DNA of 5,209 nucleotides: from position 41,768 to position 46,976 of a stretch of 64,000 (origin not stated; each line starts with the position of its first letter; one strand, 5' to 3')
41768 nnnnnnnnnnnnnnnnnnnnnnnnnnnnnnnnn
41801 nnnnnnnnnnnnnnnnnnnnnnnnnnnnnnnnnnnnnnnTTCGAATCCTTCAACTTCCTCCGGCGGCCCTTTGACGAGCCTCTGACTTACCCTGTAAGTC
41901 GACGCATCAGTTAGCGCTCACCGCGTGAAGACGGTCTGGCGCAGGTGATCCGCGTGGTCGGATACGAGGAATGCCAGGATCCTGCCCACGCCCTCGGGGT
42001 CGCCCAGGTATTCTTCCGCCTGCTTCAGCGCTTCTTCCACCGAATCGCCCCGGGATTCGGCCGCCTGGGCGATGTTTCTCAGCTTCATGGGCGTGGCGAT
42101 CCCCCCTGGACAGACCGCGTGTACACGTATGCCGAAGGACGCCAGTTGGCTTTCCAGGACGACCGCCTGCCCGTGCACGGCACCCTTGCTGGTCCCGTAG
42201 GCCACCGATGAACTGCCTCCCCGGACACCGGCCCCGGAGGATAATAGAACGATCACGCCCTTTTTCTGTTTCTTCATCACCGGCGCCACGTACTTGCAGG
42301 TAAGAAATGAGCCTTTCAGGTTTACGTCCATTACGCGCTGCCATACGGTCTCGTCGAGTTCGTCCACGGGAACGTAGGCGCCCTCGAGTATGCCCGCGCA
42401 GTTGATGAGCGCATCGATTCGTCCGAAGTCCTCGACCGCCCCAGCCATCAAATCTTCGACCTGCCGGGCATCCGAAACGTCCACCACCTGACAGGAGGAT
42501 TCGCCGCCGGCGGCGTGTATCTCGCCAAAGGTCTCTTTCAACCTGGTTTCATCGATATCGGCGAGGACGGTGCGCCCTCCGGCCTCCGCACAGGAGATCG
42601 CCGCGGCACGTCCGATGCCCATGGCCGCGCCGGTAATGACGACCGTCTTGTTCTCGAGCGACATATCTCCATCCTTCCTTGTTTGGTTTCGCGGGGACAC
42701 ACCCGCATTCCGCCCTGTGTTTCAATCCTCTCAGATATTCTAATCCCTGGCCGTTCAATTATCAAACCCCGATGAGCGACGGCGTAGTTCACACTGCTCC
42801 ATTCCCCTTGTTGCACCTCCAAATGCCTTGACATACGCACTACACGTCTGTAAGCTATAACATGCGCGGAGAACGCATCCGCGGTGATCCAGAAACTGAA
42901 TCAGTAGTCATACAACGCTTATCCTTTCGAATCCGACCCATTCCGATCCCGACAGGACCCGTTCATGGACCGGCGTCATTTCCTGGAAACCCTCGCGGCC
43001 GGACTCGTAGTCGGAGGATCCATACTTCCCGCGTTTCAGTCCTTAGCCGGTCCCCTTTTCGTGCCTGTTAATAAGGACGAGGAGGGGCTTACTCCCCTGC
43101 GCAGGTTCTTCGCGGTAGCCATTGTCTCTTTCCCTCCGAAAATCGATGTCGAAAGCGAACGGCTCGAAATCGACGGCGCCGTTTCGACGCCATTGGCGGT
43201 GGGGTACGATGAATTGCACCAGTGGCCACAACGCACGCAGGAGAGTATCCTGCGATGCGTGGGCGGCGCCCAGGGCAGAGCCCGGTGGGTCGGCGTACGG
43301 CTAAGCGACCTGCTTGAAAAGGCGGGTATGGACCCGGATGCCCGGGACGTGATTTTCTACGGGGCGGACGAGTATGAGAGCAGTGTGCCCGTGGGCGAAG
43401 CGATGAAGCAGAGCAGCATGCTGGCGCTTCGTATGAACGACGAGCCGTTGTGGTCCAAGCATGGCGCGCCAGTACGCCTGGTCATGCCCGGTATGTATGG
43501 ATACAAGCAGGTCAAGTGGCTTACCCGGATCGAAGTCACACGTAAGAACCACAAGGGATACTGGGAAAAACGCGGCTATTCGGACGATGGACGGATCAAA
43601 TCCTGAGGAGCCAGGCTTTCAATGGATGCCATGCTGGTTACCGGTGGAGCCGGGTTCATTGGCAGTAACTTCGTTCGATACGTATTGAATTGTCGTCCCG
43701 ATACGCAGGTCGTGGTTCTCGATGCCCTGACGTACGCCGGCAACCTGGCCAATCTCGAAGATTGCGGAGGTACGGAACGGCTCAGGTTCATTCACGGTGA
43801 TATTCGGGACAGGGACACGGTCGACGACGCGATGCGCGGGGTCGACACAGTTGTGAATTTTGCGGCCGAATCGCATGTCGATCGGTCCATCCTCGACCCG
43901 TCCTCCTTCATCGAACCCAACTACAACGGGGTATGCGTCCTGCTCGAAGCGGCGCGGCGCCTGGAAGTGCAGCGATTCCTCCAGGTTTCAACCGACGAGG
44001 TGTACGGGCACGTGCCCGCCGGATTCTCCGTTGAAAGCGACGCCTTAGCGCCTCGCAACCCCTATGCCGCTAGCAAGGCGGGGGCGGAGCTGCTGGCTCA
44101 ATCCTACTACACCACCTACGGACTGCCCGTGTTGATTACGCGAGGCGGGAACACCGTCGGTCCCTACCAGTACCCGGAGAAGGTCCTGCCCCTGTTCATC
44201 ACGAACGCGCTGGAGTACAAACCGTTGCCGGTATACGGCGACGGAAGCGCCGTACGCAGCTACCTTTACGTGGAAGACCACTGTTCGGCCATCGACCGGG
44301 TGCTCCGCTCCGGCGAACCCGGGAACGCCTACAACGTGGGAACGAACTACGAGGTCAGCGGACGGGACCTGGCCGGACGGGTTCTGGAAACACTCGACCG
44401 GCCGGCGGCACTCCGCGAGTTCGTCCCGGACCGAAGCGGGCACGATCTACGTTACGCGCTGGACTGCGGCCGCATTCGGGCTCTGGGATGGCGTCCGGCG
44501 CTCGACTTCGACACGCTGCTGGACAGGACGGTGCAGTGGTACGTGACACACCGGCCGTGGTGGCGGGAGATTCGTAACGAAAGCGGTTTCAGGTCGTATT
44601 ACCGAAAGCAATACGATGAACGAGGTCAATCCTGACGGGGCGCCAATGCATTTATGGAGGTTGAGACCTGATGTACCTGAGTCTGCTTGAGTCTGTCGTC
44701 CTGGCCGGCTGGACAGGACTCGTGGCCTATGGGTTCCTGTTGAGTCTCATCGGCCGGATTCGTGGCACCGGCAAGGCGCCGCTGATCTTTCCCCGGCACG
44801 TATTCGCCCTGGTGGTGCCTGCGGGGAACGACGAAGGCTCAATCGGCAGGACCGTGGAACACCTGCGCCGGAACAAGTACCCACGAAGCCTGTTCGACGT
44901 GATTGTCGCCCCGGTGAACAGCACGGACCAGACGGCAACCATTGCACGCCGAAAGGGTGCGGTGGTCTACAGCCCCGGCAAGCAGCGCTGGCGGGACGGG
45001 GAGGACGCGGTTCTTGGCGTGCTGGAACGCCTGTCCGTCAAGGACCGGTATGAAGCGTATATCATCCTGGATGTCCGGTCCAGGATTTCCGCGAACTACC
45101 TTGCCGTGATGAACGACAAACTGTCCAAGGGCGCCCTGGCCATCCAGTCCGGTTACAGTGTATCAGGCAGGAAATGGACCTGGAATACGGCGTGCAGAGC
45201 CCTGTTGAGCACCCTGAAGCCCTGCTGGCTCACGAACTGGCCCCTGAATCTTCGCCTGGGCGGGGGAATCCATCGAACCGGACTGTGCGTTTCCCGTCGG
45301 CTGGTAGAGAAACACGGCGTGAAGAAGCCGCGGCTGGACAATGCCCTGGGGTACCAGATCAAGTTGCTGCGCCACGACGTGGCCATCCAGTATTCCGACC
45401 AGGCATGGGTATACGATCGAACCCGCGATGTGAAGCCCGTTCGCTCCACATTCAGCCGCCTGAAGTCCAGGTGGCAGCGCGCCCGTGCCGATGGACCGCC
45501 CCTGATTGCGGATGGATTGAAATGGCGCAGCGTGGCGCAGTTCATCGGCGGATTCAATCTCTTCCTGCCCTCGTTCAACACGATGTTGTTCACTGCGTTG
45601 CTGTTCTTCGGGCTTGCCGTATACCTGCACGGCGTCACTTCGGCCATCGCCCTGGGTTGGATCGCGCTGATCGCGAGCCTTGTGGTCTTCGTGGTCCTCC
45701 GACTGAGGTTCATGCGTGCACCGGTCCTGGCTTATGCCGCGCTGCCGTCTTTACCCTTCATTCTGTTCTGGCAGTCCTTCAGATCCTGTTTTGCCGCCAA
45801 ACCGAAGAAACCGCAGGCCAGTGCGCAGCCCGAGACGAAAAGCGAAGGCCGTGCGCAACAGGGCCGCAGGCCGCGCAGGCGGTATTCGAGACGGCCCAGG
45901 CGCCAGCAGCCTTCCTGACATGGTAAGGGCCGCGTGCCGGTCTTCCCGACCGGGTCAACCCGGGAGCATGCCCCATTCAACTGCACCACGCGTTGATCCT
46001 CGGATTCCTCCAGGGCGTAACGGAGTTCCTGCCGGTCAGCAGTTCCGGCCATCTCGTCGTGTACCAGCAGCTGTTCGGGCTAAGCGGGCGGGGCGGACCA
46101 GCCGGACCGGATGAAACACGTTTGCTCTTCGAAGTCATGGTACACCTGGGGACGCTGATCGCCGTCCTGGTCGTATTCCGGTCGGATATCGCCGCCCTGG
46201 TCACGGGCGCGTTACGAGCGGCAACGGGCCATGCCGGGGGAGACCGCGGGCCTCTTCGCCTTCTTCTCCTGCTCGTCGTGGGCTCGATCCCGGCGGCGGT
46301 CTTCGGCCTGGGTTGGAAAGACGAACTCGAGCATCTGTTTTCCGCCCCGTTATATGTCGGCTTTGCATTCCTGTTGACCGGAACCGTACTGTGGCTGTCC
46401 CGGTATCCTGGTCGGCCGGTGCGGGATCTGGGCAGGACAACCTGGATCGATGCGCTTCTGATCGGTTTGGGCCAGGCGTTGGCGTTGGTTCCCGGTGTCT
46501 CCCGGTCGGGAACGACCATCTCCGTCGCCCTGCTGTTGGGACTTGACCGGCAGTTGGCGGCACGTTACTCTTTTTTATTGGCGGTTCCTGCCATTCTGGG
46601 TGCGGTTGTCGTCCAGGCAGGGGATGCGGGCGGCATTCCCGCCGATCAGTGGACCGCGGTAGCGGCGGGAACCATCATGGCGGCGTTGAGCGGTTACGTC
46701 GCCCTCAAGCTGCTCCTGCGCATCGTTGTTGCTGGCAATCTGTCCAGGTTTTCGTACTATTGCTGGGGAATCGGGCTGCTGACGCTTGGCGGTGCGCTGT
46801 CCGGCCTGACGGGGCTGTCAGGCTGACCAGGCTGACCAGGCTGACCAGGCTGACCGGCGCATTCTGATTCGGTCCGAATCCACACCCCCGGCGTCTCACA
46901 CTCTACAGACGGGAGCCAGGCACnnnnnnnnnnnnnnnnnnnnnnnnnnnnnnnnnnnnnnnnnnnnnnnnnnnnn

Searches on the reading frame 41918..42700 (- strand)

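Call 26: search_protein_families(library=pfam, proteins=[window:41918-42700:-], max_evalue=0.0001)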
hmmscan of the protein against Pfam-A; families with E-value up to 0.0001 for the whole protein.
window:41918-42700:- (260 aa): 3 families
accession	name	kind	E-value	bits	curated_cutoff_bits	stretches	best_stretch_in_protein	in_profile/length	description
PF00106.31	adh_short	-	1.8e-53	181.4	26.6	1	18-206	1-187/195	short chain dehydrogenase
PF13561.12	adh_short_C2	-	6.6e-47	160.5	27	1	24-251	1-222/236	Enoyl-(Acyl carrier protein) reductase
PF08659.16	KR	-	5.4e-13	49.7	22.6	1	19-177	2-158/180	KR domain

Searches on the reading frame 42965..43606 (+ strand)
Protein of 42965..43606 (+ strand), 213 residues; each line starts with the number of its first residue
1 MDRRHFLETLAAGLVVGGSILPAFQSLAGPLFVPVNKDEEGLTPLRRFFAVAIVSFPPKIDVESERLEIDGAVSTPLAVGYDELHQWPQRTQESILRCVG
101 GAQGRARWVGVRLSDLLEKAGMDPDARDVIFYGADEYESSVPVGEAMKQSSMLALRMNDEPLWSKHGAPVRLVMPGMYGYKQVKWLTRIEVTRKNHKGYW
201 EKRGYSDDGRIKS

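Call 26: search_protein_families(library=pfam, proteins=[window:42965-43606:+], max_evalue=0.0001)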
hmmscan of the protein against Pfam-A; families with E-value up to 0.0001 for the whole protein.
window:42965-43606:+ (213 aa): 1 family
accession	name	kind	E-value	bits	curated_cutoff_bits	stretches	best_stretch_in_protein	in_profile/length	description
PF00174.25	Oxidored_molyb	-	9e-45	152.7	24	1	58-200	5-169/169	Oxidoreductase molybdopterin binding domain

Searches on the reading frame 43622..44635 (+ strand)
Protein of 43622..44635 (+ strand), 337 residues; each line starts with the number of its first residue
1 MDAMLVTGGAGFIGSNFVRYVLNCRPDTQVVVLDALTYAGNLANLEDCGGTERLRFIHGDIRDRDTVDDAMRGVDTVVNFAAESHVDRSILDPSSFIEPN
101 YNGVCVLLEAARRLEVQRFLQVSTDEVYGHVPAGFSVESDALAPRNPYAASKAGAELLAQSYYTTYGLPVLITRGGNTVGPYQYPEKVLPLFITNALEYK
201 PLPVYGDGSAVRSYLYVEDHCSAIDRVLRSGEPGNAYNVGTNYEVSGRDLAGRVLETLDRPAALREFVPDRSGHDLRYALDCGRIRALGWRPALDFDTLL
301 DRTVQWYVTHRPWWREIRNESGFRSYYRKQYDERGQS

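Call 26: search_protein_families(library=pfam, proteins=[window:43622-44635:+], max_evalue=0.0001)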
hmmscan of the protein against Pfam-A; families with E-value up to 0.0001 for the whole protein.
window:43622-44635:+ (337 aa): 7 families
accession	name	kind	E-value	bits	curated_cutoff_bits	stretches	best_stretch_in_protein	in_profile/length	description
PF16363.11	GDP_Man_Dehyd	-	2.4e-68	231.5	27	1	5-302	1-331/332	GDP-mannose 4,6 dehydratase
PF01370.27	Epimerase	-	2.9e-62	210.7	20.9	1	4-240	1-240/240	NAD dependent epimerase/dehydratase family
PF02719.21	Polysacc_synt_2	-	3.2e-19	69.7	20.2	1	5-256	2-245/293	Polysaccharide biosynthesis protein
PF01073.25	3Beta_HSD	-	1e-18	67.8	22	1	5-159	1-157/280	3-beta hydroxysteroid dehydrogenase/isomerase family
PF07993.18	NAD_binding_4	-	7.4e-12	45.4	20.1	1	6-180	1-209/258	Male sterility protein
PF13460.12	NAD_binding_10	-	9.6e-11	42.3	27.2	1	8-161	1-134/184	NAD(P)H-binding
PF04321.23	RmlD_sub_bind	-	1.7e-10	40.9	27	1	4-161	3-138/287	RmlD substrate binding domain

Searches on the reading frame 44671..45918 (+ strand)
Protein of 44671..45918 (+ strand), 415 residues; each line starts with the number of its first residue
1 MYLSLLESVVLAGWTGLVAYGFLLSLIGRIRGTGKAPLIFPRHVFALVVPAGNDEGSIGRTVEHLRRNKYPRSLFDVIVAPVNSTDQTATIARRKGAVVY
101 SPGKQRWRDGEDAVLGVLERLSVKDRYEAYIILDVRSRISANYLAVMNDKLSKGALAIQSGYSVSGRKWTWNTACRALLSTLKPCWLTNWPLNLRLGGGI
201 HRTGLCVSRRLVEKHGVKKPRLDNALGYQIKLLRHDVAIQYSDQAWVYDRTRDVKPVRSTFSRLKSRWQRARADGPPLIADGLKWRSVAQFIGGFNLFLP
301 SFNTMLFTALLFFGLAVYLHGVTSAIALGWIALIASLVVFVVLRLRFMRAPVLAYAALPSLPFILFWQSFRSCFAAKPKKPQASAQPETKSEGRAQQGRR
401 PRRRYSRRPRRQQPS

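Call 26: search_protein_families(library=pfam, proteins=[window:44671-45918:+], max_evalue=0.0001)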
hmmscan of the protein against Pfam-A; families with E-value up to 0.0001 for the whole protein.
window:44671-45918:+ (415 aa): 0 families

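Call 54: search_protein_families(library=pfam, proteins=[window:44671-45918:+], max_evalue=1)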
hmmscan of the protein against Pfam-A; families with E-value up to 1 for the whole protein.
window:44671-45918:+ (415 aa): 2 families
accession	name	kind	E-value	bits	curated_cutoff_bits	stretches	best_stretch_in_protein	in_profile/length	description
PF13641.12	Glyco_tranf_2_3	-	0.0017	18.9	27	1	42-93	2-49/230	Glycosyltransferase like family 2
PF00535.33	Glycos_transf_2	-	0.0047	17.3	23.3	1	47-95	2-48/168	Glycosyl transferase family 2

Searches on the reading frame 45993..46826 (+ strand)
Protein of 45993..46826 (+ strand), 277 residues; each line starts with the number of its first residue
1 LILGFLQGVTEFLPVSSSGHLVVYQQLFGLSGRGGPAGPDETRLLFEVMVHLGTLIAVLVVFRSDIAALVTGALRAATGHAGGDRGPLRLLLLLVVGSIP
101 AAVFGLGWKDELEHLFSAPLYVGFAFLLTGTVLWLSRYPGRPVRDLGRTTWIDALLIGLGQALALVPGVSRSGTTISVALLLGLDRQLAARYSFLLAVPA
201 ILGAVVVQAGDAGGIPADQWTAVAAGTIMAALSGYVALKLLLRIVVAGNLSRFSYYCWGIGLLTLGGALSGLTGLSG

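Call 26: search_protein_families(library=pfam, proteins=[window:45993-46826:+], max_evalue=0.0001)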
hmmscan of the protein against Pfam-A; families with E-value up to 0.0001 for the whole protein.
window:45993-46826:+ (277 aa): 1 family
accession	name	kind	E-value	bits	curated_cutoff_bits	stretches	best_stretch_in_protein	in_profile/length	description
PF02673.24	BacA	-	4.4e-76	256.4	33.4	1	1-263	2-257/257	Bacitracin resistance protein BacA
